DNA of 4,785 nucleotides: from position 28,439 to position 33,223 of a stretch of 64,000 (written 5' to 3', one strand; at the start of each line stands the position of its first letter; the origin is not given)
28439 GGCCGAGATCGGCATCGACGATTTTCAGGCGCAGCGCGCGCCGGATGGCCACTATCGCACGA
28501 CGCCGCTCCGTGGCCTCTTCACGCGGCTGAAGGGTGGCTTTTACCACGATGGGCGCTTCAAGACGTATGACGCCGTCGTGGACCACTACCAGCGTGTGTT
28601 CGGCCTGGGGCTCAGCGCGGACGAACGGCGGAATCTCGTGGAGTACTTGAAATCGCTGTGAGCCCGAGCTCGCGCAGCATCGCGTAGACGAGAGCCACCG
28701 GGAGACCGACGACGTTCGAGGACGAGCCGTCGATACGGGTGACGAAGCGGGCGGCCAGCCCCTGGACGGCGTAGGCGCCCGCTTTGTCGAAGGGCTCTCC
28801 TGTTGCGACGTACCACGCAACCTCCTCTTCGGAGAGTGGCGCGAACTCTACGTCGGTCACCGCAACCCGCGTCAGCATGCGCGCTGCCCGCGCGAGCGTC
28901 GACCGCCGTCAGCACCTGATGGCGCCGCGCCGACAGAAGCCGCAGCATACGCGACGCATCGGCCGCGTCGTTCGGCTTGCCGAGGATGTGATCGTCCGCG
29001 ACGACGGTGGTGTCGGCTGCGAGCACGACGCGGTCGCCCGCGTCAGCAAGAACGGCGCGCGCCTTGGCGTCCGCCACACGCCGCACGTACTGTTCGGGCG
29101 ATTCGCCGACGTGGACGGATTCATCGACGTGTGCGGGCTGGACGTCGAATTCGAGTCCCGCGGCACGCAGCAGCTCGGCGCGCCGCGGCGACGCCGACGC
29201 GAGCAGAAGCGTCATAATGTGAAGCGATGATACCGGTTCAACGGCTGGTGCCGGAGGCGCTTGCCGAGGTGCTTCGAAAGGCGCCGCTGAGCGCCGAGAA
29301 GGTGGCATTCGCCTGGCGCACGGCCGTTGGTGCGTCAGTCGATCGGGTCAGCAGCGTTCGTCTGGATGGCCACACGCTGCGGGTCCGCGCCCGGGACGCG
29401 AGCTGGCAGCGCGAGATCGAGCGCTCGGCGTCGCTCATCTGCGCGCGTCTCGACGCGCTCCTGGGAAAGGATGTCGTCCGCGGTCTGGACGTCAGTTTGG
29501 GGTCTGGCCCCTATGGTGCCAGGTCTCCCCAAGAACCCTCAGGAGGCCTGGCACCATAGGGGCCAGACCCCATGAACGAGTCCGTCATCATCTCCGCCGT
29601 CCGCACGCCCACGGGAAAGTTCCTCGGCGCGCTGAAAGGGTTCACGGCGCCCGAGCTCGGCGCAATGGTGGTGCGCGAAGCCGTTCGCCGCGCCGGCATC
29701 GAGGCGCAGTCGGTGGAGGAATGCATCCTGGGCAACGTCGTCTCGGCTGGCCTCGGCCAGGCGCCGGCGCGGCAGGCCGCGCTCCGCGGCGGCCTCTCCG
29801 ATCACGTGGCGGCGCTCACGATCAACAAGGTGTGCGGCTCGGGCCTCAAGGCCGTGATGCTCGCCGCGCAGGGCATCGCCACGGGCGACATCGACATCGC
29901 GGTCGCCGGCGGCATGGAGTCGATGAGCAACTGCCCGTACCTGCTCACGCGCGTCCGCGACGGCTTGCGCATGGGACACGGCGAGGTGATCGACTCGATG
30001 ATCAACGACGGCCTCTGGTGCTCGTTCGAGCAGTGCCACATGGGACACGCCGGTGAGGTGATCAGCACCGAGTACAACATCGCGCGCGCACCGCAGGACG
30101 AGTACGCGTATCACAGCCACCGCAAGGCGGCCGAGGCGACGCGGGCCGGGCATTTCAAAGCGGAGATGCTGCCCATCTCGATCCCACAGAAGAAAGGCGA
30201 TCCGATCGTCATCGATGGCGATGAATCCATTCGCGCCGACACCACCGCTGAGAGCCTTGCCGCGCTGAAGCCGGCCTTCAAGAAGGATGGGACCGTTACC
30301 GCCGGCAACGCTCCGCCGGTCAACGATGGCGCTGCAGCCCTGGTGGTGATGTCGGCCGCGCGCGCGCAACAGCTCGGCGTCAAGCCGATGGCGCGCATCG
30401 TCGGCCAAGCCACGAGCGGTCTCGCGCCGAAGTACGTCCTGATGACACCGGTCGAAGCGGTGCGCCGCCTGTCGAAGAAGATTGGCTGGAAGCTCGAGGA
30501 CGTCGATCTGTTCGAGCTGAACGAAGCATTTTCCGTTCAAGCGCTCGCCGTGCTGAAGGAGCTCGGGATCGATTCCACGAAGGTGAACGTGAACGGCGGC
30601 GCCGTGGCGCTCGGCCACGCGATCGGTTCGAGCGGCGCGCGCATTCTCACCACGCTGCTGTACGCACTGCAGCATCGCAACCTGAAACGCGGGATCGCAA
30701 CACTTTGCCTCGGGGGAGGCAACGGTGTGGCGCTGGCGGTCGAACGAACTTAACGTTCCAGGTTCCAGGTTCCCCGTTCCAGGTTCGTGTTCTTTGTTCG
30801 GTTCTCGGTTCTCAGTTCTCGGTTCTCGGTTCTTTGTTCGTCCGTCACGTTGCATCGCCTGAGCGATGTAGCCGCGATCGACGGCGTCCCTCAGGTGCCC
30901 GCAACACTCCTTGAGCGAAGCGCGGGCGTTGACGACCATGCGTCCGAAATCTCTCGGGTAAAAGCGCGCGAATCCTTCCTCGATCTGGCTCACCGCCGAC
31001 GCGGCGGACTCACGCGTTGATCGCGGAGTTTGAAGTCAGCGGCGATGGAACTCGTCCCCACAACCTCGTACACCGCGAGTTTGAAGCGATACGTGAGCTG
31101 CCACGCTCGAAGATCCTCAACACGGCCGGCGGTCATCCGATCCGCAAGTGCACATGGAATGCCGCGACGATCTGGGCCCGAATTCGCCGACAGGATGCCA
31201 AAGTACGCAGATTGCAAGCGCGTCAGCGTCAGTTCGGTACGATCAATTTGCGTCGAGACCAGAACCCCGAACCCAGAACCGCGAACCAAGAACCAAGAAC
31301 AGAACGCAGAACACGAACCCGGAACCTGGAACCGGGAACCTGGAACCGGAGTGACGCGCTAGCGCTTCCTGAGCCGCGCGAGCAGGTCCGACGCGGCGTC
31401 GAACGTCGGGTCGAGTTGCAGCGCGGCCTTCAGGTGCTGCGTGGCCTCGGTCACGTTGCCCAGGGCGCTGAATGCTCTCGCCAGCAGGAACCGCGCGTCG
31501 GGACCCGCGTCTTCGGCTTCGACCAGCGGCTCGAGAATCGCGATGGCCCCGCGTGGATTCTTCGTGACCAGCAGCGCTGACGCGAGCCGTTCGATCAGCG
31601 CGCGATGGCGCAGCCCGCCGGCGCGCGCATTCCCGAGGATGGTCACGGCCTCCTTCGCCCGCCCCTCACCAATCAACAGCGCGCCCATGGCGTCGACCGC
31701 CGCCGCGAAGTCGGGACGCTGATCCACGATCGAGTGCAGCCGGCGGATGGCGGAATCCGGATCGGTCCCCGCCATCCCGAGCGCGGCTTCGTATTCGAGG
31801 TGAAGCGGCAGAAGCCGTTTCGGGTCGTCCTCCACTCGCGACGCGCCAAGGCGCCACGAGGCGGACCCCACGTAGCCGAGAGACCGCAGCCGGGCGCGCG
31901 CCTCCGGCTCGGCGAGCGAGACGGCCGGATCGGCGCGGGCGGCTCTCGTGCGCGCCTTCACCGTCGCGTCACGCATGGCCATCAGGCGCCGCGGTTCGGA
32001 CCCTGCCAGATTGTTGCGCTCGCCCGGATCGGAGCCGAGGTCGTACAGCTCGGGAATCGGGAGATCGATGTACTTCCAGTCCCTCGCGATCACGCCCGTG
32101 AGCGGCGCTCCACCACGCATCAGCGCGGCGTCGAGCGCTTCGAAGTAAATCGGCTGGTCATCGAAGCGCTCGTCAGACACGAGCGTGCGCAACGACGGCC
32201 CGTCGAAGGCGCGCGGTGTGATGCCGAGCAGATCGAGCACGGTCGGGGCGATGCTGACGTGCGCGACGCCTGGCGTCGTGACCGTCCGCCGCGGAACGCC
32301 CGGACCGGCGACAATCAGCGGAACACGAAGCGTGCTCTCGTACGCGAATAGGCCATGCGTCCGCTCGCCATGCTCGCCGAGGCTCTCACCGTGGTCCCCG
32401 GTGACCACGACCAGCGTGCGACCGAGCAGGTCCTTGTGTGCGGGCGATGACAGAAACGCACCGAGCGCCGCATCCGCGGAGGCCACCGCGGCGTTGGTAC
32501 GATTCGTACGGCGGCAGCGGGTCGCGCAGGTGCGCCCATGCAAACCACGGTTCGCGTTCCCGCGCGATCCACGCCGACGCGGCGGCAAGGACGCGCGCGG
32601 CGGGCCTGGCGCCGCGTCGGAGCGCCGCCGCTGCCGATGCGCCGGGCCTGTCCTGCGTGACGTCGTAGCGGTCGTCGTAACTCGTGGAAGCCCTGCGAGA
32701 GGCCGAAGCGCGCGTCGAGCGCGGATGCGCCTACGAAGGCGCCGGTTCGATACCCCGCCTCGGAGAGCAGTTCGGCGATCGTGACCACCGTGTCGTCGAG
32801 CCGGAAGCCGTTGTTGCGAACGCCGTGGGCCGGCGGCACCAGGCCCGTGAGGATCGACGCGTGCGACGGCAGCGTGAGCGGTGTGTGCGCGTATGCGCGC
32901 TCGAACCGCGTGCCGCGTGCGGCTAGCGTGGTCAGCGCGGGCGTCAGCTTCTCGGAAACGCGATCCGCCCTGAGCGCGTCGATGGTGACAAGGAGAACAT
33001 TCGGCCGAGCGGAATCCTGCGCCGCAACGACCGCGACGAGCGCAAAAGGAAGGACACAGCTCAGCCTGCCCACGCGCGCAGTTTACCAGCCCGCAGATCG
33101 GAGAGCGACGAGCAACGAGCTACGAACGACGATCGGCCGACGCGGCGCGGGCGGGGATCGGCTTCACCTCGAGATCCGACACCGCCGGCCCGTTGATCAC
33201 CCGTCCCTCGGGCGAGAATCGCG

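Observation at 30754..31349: Second, inverted and decayed copy of the four-helix-bundle cassette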

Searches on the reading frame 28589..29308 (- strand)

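Call 84: search_protein_families(library=pfam, proteins=[window:28589-29308:-], max_evalue=0.001)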
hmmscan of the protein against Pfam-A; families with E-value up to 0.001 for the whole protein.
window:28589-29308:- (240 aa): 1 family
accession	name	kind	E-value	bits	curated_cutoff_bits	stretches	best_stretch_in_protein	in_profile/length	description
PF02545.19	Maf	-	3.1e-31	109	27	1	34-138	2-105/187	Maf-like protein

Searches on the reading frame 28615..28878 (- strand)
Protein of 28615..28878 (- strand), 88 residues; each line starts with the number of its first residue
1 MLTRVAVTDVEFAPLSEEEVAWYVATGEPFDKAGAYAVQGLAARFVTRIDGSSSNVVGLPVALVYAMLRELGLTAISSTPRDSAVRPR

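Call 84: search_protein_families(library=pfam, proteins=[window:28615-28878:-], max_evalue=0.001)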
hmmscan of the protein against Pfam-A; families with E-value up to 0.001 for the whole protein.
window:28615-28878:- (88 aa): 1 family
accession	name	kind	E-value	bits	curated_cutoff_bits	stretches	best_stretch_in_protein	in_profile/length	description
PF02545.19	Maf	-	2.4e-24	86.5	27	1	3-70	118-186/187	Maf-like protein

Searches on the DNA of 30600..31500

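Call 41: search_rna_families(source=window, start=30600, end=31500, threshold=evalue, max_evalue=1)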
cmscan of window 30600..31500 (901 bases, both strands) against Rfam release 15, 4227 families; matches with E-value up to 1: 0.
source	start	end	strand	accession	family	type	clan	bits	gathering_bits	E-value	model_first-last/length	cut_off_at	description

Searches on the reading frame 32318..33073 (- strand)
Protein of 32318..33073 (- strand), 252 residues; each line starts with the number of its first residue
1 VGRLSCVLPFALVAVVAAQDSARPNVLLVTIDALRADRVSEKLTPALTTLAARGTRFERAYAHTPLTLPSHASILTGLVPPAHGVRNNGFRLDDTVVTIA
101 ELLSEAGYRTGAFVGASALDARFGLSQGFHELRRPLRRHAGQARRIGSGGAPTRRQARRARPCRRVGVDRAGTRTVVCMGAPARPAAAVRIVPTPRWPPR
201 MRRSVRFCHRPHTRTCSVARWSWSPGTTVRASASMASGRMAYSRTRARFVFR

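Call 84: search_protein_families(library=pfam, proteins=[window:32318-33073:-], max_evalue=0.001)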
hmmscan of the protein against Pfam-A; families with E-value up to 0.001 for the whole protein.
window:32318-33073:- (252 aa): 2 families
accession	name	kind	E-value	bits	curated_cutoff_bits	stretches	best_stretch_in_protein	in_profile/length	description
PF00884.28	Sulfatase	-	3.5e-13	50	25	1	24-117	1-101/301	Sulfatase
PF01663.27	Phosphodiest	-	2.2e-12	47.7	23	1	26-92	1-69/342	Type I phosphodiesterase / nucleotide pyrophosphatase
